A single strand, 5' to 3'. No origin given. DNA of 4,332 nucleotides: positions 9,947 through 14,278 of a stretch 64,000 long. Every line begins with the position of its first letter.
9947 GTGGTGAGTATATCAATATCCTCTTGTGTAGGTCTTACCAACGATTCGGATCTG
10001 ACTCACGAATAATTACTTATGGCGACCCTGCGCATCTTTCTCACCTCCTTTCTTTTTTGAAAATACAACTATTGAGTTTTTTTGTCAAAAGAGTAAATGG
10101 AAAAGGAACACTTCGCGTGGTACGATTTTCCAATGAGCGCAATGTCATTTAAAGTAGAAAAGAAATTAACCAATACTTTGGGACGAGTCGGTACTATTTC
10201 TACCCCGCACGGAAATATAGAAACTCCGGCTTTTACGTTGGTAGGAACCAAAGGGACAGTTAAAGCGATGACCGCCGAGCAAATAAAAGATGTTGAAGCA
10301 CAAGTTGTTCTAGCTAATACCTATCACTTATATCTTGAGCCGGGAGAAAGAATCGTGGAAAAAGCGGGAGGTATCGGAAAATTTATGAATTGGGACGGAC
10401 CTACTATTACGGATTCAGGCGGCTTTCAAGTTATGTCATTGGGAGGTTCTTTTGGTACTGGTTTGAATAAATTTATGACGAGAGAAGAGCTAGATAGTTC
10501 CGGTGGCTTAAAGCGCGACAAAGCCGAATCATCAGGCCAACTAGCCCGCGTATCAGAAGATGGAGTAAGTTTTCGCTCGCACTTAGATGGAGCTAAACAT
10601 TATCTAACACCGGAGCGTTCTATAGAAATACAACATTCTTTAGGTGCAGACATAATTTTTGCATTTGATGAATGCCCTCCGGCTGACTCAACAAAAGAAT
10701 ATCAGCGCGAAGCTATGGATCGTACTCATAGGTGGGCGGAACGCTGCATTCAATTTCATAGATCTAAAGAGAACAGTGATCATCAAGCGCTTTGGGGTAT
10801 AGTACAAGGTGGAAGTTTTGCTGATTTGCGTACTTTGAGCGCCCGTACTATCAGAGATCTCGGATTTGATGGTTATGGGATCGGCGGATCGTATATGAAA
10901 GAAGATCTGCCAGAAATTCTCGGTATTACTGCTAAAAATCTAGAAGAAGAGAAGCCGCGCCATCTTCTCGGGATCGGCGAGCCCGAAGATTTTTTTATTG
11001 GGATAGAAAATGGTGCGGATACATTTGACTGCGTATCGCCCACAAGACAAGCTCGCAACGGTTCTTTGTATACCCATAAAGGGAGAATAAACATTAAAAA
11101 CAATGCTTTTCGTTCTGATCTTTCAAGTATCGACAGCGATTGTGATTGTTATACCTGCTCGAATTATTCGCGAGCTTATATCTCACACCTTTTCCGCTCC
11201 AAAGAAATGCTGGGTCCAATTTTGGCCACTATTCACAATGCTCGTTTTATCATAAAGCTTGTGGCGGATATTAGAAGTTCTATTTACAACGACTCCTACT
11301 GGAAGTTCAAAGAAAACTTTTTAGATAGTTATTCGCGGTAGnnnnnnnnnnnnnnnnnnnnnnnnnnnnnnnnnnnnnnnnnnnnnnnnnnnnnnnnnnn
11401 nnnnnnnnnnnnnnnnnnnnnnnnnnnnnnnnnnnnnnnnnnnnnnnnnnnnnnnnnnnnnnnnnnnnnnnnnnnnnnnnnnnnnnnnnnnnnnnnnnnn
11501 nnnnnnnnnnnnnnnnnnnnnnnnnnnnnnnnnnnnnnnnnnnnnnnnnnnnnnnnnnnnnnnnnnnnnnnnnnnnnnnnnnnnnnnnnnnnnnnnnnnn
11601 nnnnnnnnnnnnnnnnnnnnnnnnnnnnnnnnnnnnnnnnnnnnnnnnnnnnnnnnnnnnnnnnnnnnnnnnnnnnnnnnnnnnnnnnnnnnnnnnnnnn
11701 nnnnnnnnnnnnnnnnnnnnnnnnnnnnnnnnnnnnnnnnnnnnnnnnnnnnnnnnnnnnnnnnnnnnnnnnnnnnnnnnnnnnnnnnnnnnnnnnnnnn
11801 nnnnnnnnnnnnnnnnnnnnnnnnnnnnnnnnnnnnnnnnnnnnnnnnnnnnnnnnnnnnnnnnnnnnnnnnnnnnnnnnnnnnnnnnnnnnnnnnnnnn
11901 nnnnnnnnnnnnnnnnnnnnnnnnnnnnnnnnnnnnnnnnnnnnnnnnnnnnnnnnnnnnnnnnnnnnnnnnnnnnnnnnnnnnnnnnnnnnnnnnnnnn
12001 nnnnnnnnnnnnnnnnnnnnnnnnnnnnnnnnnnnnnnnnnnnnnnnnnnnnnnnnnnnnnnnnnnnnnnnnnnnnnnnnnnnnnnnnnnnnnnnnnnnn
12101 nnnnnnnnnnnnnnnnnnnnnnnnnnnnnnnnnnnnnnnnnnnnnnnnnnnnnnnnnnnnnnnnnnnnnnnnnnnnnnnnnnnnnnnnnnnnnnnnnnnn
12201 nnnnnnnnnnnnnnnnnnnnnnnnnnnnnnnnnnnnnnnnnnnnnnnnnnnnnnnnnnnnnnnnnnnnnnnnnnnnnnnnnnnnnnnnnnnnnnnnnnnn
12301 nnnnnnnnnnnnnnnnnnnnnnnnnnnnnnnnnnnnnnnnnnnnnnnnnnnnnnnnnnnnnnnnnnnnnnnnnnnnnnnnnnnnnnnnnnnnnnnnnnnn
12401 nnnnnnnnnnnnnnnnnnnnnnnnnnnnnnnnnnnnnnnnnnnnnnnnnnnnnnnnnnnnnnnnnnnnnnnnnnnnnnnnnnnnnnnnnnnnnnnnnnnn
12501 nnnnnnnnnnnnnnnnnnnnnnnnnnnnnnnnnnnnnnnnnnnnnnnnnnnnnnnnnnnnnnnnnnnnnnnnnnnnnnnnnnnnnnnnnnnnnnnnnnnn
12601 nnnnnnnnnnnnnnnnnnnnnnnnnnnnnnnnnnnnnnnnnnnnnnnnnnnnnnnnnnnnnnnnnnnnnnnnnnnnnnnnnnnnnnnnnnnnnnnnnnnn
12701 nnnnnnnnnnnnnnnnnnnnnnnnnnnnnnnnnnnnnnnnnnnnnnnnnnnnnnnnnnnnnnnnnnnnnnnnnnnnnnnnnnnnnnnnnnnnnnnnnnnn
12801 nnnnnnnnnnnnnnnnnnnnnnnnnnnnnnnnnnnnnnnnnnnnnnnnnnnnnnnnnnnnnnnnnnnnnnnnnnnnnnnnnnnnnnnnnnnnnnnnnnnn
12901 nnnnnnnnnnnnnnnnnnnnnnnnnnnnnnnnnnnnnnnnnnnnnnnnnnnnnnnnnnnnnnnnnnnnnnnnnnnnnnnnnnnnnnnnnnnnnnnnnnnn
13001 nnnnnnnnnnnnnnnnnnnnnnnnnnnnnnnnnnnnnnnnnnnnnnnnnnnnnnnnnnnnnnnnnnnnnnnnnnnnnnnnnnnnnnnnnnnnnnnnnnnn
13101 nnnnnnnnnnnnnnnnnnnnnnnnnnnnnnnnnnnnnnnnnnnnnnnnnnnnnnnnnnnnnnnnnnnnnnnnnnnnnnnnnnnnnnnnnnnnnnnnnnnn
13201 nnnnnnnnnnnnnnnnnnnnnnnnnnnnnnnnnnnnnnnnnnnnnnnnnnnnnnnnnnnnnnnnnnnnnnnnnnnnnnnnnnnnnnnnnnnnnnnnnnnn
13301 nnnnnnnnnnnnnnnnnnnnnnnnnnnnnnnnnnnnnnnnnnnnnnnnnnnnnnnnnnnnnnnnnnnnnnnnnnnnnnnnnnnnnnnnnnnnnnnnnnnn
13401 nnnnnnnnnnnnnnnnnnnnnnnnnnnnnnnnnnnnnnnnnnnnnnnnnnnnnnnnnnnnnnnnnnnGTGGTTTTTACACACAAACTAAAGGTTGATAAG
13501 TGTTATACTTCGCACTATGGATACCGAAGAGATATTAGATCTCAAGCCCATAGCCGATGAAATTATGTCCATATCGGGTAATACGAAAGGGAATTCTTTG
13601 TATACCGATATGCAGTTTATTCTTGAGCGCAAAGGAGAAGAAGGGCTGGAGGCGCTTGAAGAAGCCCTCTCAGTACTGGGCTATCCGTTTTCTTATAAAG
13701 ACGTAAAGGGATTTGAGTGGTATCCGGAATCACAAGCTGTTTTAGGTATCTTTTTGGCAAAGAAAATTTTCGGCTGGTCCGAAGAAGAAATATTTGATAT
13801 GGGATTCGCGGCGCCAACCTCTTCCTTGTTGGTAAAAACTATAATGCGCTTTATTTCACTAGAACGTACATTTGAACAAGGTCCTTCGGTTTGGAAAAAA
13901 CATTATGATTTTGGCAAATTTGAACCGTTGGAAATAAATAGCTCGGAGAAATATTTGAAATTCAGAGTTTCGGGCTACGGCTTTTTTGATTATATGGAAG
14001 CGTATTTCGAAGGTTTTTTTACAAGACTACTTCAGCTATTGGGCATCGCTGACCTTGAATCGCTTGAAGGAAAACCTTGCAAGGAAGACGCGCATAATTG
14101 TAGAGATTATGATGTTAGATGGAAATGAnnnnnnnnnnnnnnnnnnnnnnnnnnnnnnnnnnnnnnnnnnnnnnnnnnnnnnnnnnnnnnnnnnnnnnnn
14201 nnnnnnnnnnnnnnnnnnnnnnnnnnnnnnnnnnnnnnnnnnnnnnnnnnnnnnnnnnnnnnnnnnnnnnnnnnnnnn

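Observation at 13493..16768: Two-component module with paired paralogous unknown proteins embedded between uvrB and uvrA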

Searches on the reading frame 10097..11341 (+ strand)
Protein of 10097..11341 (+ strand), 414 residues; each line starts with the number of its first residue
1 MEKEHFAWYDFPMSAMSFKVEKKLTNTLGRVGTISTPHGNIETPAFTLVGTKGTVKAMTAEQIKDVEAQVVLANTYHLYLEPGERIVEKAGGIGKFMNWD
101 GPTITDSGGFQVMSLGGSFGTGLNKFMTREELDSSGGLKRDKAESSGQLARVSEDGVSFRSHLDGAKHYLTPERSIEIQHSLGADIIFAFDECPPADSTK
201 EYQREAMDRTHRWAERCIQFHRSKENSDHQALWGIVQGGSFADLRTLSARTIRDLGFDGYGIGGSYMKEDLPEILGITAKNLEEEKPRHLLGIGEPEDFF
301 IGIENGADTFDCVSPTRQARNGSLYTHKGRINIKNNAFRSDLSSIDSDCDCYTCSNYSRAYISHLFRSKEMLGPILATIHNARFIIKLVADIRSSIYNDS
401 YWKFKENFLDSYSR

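Call 3: search_protein_families(library=pfam, proteins=[window:10097-11341:+], max_evalue=0.1)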
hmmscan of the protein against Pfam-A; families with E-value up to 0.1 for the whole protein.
window:10097-11341:+ (414 aa): 1 family
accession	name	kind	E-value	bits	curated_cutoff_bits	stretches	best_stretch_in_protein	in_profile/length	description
PF01702.25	TGT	-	7.2e-139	463.2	26.3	2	122-413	66-356/357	Queuine tRNA-ribosyltransferase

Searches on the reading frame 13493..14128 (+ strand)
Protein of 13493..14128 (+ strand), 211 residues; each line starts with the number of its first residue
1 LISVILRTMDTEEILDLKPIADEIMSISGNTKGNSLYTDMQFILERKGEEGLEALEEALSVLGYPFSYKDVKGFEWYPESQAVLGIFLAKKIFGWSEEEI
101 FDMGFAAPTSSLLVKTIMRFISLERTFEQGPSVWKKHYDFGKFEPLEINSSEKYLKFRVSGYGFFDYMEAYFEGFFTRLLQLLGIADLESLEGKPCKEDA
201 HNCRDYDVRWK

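Call 3: search_protein_families(library=pfam, proteins=[window:13493-14128:+], max_evalue=0.1)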
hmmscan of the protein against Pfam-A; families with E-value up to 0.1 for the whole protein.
window:13493-14128:+ (211 aa): 0 families

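Call 5: search_protein_families(library=ncbifam, proteins=[window:13493-14128:+], max_evalue=10)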
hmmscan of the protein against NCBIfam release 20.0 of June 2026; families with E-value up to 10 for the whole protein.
window:13493-14128:+ (211 aa): 0 families

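Call 8: find_homologous_proteins(query=window:13517-14128:+, max_evalue=0.001)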
Query window:13517-14128:+ (203 aa): 5 proteins with E <= 0.001 among 267 candidates.
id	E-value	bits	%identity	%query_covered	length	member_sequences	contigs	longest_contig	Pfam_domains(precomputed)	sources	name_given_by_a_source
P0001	1.1e-132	458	100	100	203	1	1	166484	-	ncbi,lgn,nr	ncbi:MAG: hypothetical protein U5L75_01785 [Candidatus Campbellbacteria bacterium]|nr:hypothetical p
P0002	9.4e-77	275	59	100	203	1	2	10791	-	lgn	-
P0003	2.0e-76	274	56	100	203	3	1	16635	-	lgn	-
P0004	3.7e-75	270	56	100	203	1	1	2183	-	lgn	-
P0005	1.5e-68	248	55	100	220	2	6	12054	-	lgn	-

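Call 10: find_encoding_contigs(protein=P0003, flank=8000, max_places=3)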
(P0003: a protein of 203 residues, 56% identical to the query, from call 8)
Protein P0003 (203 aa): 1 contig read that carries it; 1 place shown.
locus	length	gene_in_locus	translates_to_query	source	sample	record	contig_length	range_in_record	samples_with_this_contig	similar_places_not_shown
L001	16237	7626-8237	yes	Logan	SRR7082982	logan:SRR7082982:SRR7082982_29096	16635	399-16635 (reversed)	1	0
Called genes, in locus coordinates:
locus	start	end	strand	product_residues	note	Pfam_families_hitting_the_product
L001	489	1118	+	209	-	-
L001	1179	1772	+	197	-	-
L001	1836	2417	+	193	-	-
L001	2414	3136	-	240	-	PF01479:S4, PF00849:PseudoU_synth_2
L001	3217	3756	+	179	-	PF00254:FKBP_C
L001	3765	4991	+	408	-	PF01702:TGT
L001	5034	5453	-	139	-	-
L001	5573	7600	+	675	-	PF00270:DEAD (faint), PF04851:ResIII, PF17757:UvrB_inter, PF27431:UvrB_3rd, PF00271:Helicase_C, PF12344:UvrB, PF02151:UVR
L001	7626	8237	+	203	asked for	-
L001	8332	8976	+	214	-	-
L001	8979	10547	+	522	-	PF00989:PAS, PF08448:PAS_4 (weak), PF13426:PAS_9, PF00989:PAS (weak), PF13426:PAS_9, PF00512:HisKA, PF02518:HATPase_c, PF14501:HATPase_c_5 (weak)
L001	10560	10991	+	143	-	PF00072:Response_reg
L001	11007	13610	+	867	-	PF00005:ABC_tran (faint), PF02463:SMC_N (faint), PF03193:RsgA_GTPase (faint), PF13175:AAA_15 (faint), PF13476:AAA_23 (faint), PF13555:AAA_29 (faint), PF20703:nSTAND1 (faint), PF17760:UvrA_inter, +3 more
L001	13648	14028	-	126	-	-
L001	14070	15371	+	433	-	PF01541:GIY-YIG (weak), PF27096:UvrC_M, PF02151:UVR (weak), PF08459:UvrC_RNaseH_dom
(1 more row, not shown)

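Call 11: find_encoding_contigs(protein=P0005, flank=8000, max_places=4)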
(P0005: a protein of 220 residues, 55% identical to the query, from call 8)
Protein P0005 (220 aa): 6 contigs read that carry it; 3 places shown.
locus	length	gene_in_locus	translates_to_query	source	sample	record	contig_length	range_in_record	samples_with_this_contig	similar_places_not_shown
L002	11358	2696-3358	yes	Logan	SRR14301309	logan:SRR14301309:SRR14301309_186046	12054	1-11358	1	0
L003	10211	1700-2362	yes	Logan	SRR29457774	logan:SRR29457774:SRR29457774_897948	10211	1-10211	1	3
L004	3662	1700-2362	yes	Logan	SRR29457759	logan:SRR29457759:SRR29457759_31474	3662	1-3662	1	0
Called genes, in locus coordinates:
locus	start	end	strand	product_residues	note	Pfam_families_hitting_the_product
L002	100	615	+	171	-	-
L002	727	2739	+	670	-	PF00270:DEAD (weak), PF04851:ResIII, PF17757:UvrB_inter, PF27431:UvrB_3rd, PF00271:Helicase_C, PF12344:UvrB, PF02151:UVR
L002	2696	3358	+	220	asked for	-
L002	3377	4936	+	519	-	PF00989:PAS, PF08448:PAS_4 (faint), PF13188:PAS_8 (faint), PF13426:PAS_9, PF00512:HisKA, PF02518:HATPase_c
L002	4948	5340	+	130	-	PF00072:Response_reg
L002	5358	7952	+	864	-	PF00005:ABC_tran (faint), PF02463:SMC_N (faint), PF03193:RsgA_GTPase (faint), PF13175:AAA_15 (faint), PF13191:AAA_16 (faint), PF13476:AAA_23 (faint), PF13555:AAA_29 (faint), PF17760:UvrA_inter, +4 more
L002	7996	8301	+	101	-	-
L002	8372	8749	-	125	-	-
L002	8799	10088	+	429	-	PF01541:GIY-YIG, PF27096:UvrC_M, PF02151:UVR (weak), PF08459:UvrC_RNaseH_dom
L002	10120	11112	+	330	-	PF01820:Dala_Dala_lig_N, PF08443:RimK, PF02655:ATP-grasp_3, PF07478:Dala_Dala_lig_C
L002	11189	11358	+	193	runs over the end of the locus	-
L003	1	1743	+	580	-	?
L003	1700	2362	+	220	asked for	-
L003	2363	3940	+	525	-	PF00989:PAS, PF08448:PAS_4 (faint), PF13188:PAS_8 (faint), PF13426:PAS_9, PF00512:HisKA, PF02518:HATPase_c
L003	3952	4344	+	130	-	PF00072:Response_reg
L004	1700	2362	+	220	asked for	-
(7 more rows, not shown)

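Call 12: find_encoding_contigs(protein=P0002, flank=8000, max_places=3)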
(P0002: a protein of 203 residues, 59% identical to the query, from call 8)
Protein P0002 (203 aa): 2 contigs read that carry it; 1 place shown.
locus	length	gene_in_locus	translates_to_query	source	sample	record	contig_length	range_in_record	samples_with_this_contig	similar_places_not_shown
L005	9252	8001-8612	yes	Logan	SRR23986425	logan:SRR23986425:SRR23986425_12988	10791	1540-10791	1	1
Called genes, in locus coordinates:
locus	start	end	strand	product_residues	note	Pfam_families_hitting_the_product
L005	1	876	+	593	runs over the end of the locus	PF09972:DUF2207, PF20990:DUF2207_C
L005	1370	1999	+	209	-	-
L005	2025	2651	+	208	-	-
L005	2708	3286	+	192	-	-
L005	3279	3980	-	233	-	PF01479:S4, PF00849:PseudoU_synth_2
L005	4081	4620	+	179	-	PF00254:FKBP_C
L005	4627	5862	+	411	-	PF01702:TGT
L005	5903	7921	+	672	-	PF00270:DEAD (faint), PF04851:ResIII, PF17757:UvrB_inter, PF27431:UvrB_3rd, PF00271:Helicase_C, PF12344:UvrB, PF02151:UVR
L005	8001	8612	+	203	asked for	-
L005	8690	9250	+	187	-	?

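Call 42: predict_structure(alignment_id=A3)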
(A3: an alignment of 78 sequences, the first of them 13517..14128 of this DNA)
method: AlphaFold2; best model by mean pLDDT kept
length: 203 residues; sequences in the alignment: 78
mean_pLDDT: 94.2   pTM: 0.89
mean pLDDT of the five models: 94.2, 94.2, 93.9, 93.7, 93.5
residues with pLDDT >= 90: 177; 70-90: 18; 50-70: 8; < 50: 0
segments of 3 or more residues with pLDDT < 50: none
pLDDT, mean of each block of 10 residues (from residue 1): 97 98 95 97 98 98 95 98 98 96 69 84 93 97 97 96 96 91 95 95 97
secondary structure, 60 per line:
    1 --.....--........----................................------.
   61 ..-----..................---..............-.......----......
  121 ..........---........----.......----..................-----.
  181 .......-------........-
elements in order: H3-7 H10-17 E22-24 H25-53 E68-70 H71-85 H89-102 H104-110 H115-129 E134-141 E146-152 H157-174 E180-187 E195-202

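Call 76: search_protein_families(library=padloc, proteins=[window:13517-14128:+], max_evalue=0.01)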
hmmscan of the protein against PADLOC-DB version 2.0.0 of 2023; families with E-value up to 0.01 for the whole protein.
window:13517-14128:+ (203 aa): 0 families
